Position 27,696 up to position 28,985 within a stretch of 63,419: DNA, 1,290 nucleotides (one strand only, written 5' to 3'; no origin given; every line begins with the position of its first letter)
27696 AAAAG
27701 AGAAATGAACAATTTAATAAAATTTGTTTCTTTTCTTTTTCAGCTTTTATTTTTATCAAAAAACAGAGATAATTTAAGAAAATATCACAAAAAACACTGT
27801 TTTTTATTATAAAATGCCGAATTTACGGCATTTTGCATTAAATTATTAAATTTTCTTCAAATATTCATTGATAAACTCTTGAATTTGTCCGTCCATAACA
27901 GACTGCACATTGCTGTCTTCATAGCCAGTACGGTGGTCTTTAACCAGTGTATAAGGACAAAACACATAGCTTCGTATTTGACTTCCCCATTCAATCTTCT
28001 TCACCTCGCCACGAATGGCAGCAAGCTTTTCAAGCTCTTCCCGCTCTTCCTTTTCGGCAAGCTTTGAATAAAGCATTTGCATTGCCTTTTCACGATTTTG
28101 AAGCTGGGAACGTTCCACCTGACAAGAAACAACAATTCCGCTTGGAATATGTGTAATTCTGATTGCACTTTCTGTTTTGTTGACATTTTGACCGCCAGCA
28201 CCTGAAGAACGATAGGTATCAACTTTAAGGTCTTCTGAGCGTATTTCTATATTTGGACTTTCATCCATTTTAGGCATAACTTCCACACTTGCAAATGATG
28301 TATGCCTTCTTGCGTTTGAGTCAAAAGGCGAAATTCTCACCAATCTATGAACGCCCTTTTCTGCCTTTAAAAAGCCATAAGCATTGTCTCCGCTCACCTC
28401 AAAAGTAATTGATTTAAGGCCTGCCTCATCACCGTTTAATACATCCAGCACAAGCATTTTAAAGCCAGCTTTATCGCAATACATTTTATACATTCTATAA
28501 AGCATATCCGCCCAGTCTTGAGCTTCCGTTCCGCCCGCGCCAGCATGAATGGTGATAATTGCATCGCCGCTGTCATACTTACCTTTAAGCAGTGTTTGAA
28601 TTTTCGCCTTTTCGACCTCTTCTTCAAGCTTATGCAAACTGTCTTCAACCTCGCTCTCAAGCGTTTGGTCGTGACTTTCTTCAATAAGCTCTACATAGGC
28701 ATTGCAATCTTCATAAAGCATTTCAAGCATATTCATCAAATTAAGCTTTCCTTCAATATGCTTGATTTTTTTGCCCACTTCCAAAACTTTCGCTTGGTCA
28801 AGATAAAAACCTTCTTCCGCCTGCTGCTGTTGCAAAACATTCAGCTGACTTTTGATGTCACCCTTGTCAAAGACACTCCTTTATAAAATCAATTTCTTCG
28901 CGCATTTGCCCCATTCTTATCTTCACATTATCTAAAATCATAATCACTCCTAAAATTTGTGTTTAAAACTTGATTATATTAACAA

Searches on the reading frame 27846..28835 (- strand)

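Call 45: search_protein_families(library=pfam, proteins=[window:27846-28835:-], max_evalue=0.00001)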
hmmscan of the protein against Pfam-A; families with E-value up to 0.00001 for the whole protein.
window:27846-28835:- (329 aa): 2 families
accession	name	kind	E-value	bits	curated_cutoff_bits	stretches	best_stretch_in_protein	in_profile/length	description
PF03462.23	PCRF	-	1.8e-53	181.7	24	1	2-184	9-194/194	PCRF domain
PF00472.26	RF-1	-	1.3e-42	144.8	35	1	195-302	4-116/116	RF-1 domain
